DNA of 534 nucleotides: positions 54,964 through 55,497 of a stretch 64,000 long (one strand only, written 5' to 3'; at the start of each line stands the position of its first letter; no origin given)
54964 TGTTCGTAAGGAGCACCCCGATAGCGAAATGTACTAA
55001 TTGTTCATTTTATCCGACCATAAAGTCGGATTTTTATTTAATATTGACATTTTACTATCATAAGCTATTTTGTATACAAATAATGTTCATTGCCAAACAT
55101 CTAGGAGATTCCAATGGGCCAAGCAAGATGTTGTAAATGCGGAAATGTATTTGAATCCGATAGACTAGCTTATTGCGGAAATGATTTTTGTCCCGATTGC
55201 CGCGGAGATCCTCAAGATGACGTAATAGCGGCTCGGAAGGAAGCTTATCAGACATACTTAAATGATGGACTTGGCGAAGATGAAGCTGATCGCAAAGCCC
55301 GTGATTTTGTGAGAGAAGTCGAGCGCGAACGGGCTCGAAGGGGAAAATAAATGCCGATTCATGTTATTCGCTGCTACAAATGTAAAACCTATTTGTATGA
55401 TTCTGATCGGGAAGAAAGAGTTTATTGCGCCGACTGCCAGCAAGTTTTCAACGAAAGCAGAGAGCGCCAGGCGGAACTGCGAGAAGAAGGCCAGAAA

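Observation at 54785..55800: Tandem array of alternating subtype a/b small CxxC...CxxC zinc-ribbon proteins, with additional copies at 47978 and 53594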

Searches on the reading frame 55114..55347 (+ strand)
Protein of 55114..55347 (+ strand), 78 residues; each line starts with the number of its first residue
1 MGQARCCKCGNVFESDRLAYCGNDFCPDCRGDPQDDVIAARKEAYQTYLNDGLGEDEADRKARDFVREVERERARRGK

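Call 8: search_protein_families(library=pfam, proteins=[window:55114-55347:+], max_evalue=10)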
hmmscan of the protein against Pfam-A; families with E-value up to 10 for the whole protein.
window:55114-55347:+ (78 aa): 6 families
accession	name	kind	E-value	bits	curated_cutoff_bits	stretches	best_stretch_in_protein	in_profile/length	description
PF14319.11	Zn_Tnp_IS91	-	0.0038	17.6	26.3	1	4-43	39-76/90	Transposase zinc-binding domain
PF21834.1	DUF6894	-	0.068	13.8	24.1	0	24-46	10-32/69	Domain of unknown function (DUF6894)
PF09723.15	Zn_ribbon_8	-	0.3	11.6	34.4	1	5-31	7-34/41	Zinc ribbon domain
PF01155.25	HypA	-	0.47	10.9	28.9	1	2-32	69-95/112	Hydrogenase/urease nickel incorporation, metallochaperone, hypA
PF13913.12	zf-C2HC_2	-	0.57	10.4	27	1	5-19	4-18/25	zinc-finger of a C2HC-type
PF13719.11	Zn_ribbon_5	-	1.4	9.2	29.3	1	4-14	26-36/37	zinc-ribbon domain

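Call 12: find_homologous_proteins(query=window:55114-55347:+, max_evalue=0.01)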
Query window:55114-55347:+ (78 aa): 1 proteins with E <= 0.01 among 2 candidates.
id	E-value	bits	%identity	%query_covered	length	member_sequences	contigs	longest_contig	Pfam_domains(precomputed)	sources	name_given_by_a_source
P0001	4.6e-46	172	100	100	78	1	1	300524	-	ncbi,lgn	-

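Call 14: find_encoding_contigs(protein=P0001, flank=10000, max_places=6)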
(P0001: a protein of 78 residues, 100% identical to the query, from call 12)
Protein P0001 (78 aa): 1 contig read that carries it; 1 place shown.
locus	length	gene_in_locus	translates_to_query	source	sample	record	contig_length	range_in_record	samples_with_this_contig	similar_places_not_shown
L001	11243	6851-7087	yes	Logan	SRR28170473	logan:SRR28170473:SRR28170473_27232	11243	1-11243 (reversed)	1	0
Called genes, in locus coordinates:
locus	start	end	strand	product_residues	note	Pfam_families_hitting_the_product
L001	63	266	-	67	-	PF02001:DUF134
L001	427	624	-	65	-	-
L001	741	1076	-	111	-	-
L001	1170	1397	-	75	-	-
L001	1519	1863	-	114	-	-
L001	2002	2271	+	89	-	-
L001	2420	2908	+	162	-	-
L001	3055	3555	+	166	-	-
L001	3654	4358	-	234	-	PF02698:DUF218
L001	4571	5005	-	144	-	PF00583:Acetyltransf_1, PF13673:Acetyltransf_10, PF13508:Acetyltransf_7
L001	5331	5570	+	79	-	-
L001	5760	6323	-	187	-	-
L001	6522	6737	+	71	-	-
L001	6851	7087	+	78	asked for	-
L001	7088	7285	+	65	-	-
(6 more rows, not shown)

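Call 16: find_related_loci(query=A2, collection=genome_contigs, flank=10000)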
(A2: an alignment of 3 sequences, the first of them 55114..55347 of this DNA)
Query A2 (78 aa) in genome_contigs; peptide patterns used: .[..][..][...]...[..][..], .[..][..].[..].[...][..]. (x = any residue, [..] = any of these).
33 stretches matched a pattern, but none encodes a relative of the query by tblastn (E <= 1e-3).

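Call 18: search_protein_families(library=phrogs, proteins=[window:55114-55347:+], max_evalue=0.1)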
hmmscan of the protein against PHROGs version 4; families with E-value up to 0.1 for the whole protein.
window:55114-55347:+ (78 aa): 1 family
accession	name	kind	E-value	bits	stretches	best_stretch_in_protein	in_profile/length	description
phrog_30451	-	unknown function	0.078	13.4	1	4-73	23-90/287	-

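Call 19: search_protein_families(library=ncbifam, proteins=[window:55114-55347:+], max_evalue=0.1)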
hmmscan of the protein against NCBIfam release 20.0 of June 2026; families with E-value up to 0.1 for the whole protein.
window:55114-55347:+ (78 aa): 1 family
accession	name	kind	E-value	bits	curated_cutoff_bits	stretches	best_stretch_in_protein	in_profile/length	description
TIGR04539.1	tRNA_cyclodipep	subfamily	0.064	12.8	45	1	36-74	51-89/220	tRNA-dependent cyclodipeptide synthase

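Call 20: search_protein_representatives(alignment_id=A2)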
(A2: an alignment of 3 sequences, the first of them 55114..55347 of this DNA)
Query: 3 sequences, 79 profile positions. Proteins with E-value up to 0.001 (for the whole library): 24; up to 1e-10: 10; up to 1e-30: 1. The best 24 are listed.
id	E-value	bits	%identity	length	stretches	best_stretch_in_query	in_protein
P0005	4.4e-36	139.0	-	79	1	1-79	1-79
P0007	3.4e-27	110.5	-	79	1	1-78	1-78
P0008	1.7e-24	101.9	-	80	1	2-78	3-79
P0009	4.3e-24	100.6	-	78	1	1-78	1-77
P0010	1.7e-23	98.7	-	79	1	4-78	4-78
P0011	3.2e-23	97.8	-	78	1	1-78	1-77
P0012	1.5e-20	89.3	-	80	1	4-79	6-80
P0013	1.4e-15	73.4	-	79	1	3-78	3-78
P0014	4.8e-15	71.6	-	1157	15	44-71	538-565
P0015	9.5e-12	61.0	-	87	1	1-77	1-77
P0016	6.8e-10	55.1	-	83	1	5-77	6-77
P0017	1.1e-09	54.4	-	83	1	3-78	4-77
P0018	4.3e-08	49.3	-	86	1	2-76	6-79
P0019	6.0e-08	48.9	-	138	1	1-69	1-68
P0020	5.6e-07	45.8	-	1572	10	44-71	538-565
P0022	2.4e-06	43.7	-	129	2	1-69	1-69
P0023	4.6e-06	42.8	-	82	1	3-78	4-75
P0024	1.9e-05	40.9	-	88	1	4-74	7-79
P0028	6.0e-04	36.1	-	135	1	1-67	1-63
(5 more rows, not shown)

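Call 23: find_encoding_contigs(protein=P0019, flank=6000, max_places=4)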
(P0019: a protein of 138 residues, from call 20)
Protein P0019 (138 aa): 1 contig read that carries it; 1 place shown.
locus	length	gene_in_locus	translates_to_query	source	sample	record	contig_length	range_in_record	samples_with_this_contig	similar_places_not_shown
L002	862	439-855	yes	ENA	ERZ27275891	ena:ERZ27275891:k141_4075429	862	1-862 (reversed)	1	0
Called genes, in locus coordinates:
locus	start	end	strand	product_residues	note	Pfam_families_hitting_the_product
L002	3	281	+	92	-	?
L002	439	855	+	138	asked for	PF06827:zf-FPG_IleRS (faint)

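Call 24: find_encoding_contigs(protein=P0007, flank=8000, max_places=4)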
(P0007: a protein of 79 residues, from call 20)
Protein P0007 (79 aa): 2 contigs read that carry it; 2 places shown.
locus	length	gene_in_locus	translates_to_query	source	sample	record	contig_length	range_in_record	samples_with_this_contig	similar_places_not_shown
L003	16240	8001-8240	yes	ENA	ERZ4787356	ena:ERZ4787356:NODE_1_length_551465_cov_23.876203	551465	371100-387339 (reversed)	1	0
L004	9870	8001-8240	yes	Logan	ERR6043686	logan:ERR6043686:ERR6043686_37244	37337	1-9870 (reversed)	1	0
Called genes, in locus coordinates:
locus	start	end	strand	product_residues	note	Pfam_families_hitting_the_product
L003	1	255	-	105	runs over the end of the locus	PF00829:Ribosomal_L21p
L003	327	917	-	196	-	PF00081:Sod_Fe_N, PF02777:Sod_Fe_C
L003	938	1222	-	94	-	PF22277:EncFtn-like, PF02915:Rubrerythrin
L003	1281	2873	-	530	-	-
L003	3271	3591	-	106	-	-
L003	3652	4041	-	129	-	PF07883:Cupin_2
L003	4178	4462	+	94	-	-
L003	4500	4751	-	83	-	PF14242:DUF4342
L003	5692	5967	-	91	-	PF02001:DUF134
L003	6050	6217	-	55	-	-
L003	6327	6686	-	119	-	-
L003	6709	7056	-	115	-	-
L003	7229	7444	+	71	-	-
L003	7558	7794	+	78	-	-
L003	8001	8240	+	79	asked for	-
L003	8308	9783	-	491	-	PF11074:DUF2779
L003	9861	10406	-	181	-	PF01936:NYN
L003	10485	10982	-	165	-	-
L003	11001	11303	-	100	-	-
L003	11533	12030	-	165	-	-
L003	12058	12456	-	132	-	PF13366:PDDEXK_3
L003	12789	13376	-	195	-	-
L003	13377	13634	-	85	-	PF13366:PDDEXK_3 (weak)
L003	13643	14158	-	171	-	-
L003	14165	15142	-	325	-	-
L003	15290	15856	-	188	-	-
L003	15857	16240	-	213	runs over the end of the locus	-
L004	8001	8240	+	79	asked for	-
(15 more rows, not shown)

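Call 25: find_encoding_contigs(protein=P0009, flank=8000, max_places=4)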
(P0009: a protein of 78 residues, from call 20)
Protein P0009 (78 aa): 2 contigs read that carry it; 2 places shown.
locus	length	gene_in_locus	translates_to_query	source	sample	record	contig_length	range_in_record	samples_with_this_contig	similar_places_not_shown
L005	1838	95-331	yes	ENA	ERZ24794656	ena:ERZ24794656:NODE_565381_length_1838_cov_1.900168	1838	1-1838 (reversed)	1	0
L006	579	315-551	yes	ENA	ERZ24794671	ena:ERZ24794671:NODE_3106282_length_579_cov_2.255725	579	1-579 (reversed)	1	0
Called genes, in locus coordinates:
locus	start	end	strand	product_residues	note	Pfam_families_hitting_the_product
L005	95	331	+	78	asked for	-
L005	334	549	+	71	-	-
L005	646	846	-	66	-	PF00313:CSD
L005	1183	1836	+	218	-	?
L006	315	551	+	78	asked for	-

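Call 26: find_encoding_contigs(protein=P0022, flank=8000, max_places=4)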
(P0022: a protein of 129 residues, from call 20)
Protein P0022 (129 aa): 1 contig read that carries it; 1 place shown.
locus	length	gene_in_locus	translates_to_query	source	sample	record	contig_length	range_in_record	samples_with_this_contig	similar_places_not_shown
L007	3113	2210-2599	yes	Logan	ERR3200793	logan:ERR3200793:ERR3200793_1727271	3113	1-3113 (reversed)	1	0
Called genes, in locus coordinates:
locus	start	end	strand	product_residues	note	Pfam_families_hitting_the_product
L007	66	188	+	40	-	-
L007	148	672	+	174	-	-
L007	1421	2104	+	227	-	-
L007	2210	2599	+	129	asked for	-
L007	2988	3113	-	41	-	?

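Call 33: find_homologous_proteins(query=A4, max_evalue=0.001)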
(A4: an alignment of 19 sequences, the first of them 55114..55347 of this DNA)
Query A4 (19 sequences) (78 aa, profile of the alignment): 8 proteins with E <= 0.001 among 267 candidates.
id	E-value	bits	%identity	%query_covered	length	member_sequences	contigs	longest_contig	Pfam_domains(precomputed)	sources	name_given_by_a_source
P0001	8.8e-28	114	100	100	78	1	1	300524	-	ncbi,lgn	-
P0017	1.8e-24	104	37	94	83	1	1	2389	-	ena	-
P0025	1.7e-23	100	30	94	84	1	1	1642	-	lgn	-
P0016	1.7e-23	100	38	88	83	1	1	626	-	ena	-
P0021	1.2e-21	94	43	69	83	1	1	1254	-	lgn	-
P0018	1.3e-21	94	31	91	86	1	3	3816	-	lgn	-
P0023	1.3e-17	81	41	94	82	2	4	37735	-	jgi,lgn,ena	-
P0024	7.5e-17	79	42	87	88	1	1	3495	-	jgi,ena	-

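Call 35: find_encoding_contigs(protein=P0023, flank=8000, max_places=4)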
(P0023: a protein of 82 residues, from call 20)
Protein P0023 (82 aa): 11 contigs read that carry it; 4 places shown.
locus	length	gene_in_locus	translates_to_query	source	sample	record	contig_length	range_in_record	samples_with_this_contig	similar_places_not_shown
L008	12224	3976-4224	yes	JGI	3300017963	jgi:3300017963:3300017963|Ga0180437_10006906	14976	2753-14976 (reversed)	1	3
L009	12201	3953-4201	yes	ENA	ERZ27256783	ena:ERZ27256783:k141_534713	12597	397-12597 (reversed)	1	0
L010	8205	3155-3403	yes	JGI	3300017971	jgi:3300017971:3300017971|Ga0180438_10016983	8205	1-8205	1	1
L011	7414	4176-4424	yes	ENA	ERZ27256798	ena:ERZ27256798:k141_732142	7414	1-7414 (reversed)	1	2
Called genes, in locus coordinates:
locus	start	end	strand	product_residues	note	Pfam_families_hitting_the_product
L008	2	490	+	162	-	?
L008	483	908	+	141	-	-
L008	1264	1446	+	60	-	-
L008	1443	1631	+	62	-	-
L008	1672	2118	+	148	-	-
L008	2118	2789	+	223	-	-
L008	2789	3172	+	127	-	-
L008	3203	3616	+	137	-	-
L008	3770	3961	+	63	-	-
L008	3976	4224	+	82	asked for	-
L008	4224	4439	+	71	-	-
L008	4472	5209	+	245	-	-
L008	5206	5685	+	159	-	-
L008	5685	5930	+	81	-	-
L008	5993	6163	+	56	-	-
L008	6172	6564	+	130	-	-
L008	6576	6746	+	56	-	-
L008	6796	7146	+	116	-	-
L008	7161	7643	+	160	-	-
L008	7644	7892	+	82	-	-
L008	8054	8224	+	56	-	-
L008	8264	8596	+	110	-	-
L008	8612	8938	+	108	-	-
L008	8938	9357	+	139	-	-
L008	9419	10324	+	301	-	PF03291:mRNA_G-N7_MeTrfase, PF13489:Methyltransf_23, PF07021:MetW (faint), PF13649:Methyltransf_25 (faint), PF13847:Methyltransf_31, PF08241:Methyltransf_11, PF08242:Methyltransf_12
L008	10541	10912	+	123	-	-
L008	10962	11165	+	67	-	-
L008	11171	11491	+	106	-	-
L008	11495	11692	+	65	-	-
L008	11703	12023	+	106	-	-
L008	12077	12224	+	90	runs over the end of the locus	-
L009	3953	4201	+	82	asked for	-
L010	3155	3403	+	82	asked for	-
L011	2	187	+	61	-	?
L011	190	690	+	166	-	-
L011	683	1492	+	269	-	-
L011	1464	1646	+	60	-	-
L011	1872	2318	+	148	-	-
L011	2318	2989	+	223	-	-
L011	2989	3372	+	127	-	-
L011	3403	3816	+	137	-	-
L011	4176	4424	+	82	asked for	-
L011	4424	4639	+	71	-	-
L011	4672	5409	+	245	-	-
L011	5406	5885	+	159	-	-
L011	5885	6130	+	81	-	-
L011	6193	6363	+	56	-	-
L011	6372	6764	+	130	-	-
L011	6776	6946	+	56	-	-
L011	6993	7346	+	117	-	-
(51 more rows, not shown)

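Call 45: find_related_loci(query=A6, collection=viral_contigs, flank=6000)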
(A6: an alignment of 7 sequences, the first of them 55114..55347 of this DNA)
Query A6 (78 aa) in viral_contigs; peptide patterns used: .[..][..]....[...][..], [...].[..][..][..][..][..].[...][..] (x = any residue, [..] = any of these).
47 stretches matched a pattern, but none encodes a relative of the query by tblastn (E <= 1e-3).

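Call 47: find_related_loci(query=P0023, collection=viral_contigs, flank=10000)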
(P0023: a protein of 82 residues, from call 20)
Query P0023 (82 aa) in viral_contigs; peptide patterns used: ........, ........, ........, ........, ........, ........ (x = any residue, [..] = any of these).
10 stretches matched a pattern, but none encodes a relative of the query by tblastn (E <= 1e-3).

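Call 49: find_related_loci(query=A6, collection=metagenome_contigs, flank=8000)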
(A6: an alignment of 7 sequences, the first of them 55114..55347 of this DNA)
Query A6 (78 aa) in metagenome_contigs; peptide patterns used: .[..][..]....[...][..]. (x = any residue, [..] = any of these).
45 stretches matched a pattern; 1 encode a relative of the query (tblastn E <= 1e-3); 1 distinct loci.
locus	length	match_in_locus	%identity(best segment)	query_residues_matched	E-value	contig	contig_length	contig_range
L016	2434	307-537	51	2-78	2e-24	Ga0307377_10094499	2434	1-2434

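Call 51: search_protein_families(library=phrogs, proteins=[L008:2-490:+, L008:483-908:+, L008:1672-2118:+, L008:2118-2789:+, L008:2789-3172:+, L008:3203-3616:+, L008:4472-5209:+, L008:5206-5685:+, L008:7161-7643:+, L008:9419-10324:+], max_evalue=0.01)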
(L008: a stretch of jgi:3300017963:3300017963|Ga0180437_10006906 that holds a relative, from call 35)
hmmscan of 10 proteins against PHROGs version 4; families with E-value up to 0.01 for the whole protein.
L008:2-490:+ (162 aa): 0 families

L008:483-908:+ (141 aa): 0 families

L008:1672-2118:+ (148 aa): 0 families

L008:2118-2789:+ (223 aa): 0 families

L008:2789-3172:+ (127 aa): 0 families

L008:3203-3616:+ (137 aa): 0 families

L008:4472-5209:+ (245 aa): 0 families

L008:5206-5685:+ (159 aa): 0 families

L008:7161-7643:+ (160 aa): 0 families

L008:9419-10324:+ (301 aa): 4 families
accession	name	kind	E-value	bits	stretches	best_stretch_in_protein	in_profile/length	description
phrog_22502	-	other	3e-10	41.3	2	55-129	63-135/276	methyltransferase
phrog_4752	-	other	4.7e-06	27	1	58-202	47-168/241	tRNA methyltransferase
phrog_24759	-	other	0.0003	21.6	0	149-202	104-158/204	methyltransferase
phrog_954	-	other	0.00064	20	0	49-100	37-83/229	DNA methyltransferase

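Call 63: search_solved_structures(query=A4, max_evalue=10, show_alignments=2)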
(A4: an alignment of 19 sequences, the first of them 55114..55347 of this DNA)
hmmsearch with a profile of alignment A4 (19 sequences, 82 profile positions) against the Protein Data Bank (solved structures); distinct sequences matched with E-value up to 10: 87 (the best 60 are shown).
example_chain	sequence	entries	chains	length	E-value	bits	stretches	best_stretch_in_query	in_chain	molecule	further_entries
8cws_A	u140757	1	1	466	7.7e-07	32.5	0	38-79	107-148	F4132-2 Chain A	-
8cwy_A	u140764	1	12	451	1.7e-06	31.4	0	38-79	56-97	T32-15-1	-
5cwb_A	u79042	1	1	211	2e-06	31.2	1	38-79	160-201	Designed helical repeat protein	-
5v3j_E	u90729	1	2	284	0.00022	24.6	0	5-19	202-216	Zinc finger protein 568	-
5v3m_C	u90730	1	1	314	0.00036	23.9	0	5-19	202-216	Zinc finger protein 568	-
1wig_A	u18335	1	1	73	0.0013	22.1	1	5-34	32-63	KIAA1808 protein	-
5wjq_D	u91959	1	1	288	0.0013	22.1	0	5-19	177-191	Zinc finger protein 568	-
5eya_F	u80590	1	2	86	0.0039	20.6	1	2-33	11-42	Tripartite motif-containing 25 variant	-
5fer_A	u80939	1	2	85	0.0043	20.5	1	2-33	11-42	E3 ubiquitin/ISG15 ligase TRIM25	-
6s53_B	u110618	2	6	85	0.0047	20.3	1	1-33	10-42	E3 ubiquitin-protein ligase TRIM21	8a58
5egb_A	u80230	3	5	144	0.0063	19.9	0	5-19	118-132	Histone-lysine N-methyltransferase PRDM9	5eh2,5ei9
6fga_A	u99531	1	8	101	0.0068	19.8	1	1-34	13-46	E3 ubiquitin-protein ligase TRIM21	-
1mey_C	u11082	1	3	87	0.0091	19.4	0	1-18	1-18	CONSENSUS ZINC FINGER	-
7mwr_B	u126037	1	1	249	0.0098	19.3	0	41-79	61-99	LHD101B4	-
5olm_A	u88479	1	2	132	0.01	19.3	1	1-33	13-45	E3 ubiquitin-protein ligase TRIM21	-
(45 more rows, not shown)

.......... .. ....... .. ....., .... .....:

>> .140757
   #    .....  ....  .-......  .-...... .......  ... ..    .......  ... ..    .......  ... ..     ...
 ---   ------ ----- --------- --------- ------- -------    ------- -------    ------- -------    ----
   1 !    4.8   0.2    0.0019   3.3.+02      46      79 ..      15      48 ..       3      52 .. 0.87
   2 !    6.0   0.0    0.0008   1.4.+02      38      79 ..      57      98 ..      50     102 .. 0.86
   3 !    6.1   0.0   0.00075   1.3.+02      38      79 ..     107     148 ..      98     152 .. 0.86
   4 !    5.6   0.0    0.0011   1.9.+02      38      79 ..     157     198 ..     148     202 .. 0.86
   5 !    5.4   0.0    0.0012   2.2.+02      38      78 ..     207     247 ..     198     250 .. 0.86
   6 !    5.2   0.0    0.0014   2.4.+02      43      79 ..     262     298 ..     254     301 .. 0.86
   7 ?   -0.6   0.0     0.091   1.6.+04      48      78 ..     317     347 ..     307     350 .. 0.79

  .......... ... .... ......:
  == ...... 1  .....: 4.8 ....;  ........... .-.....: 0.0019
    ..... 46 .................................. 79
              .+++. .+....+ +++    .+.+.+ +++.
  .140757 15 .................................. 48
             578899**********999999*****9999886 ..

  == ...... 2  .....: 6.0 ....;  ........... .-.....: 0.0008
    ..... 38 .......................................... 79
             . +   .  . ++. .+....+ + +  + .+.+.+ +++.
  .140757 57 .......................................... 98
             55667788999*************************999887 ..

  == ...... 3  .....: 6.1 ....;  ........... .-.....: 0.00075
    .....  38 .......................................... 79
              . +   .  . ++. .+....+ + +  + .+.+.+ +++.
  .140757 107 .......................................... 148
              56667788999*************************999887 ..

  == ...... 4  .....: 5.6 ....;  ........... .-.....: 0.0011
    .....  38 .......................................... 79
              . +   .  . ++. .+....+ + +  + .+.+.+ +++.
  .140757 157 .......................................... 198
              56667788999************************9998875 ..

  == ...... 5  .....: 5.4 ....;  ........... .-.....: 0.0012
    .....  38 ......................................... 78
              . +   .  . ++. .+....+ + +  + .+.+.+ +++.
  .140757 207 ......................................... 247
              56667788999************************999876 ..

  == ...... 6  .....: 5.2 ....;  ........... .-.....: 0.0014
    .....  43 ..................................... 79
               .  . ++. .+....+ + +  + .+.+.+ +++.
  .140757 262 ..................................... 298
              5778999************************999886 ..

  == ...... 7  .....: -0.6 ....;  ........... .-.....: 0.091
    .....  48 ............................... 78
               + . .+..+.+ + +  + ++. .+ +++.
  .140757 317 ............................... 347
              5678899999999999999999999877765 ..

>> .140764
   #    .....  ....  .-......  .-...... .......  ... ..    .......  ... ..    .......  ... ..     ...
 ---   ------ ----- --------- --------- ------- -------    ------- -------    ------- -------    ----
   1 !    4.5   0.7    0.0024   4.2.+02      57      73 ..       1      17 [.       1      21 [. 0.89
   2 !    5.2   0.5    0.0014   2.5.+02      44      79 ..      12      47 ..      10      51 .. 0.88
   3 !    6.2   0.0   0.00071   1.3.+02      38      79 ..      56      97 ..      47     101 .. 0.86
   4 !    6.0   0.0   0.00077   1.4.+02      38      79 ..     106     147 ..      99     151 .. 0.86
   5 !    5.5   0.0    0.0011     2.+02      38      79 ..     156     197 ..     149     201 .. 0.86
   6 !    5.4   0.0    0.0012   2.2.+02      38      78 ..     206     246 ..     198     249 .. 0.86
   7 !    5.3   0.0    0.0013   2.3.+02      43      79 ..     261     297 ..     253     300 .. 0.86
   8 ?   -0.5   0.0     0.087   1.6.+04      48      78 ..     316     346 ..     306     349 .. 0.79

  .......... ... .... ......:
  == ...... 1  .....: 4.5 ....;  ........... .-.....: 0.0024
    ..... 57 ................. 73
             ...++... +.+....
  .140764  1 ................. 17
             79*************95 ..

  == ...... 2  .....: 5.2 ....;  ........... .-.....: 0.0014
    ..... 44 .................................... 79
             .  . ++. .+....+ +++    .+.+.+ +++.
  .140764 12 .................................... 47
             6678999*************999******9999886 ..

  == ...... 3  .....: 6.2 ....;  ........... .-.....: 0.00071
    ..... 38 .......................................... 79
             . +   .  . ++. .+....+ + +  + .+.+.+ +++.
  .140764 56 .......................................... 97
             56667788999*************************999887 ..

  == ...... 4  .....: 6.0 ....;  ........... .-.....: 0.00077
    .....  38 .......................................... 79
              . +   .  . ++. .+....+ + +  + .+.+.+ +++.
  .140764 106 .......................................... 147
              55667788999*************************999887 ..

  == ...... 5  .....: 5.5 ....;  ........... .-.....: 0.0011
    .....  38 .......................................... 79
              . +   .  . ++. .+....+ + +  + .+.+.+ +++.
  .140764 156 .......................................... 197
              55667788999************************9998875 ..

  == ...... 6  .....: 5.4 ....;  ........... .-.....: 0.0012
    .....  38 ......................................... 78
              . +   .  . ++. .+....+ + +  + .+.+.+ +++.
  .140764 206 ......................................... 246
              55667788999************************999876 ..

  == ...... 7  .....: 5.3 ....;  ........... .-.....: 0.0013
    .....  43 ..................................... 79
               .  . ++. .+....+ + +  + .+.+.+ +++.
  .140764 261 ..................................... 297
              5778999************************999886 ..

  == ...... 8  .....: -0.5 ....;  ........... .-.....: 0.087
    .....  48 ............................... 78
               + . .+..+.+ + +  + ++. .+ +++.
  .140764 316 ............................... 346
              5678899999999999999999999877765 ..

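Call 73: find_encoding_contigs(protein=P0018, flank=4000, max_places=2)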
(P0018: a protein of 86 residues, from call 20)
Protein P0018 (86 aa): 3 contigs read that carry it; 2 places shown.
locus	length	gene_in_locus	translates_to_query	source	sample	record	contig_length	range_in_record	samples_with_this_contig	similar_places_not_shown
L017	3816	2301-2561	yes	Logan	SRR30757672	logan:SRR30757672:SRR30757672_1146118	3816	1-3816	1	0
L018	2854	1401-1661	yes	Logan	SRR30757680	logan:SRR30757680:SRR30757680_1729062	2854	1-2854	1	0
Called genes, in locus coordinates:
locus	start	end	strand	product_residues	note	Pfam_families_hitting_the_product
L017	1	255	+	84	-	?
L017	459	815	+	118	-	-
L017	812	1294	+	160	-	-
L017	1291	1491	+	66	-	-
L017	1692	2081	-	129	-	-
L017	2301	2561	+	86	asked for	-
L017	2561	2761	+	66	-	-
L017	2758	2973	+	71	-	-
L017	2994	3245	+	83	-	-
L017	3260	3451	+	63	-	-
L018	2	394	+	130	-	?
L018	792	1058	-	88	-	-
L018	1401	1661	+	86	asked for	-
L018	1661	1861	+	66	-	-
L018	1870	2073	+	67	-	-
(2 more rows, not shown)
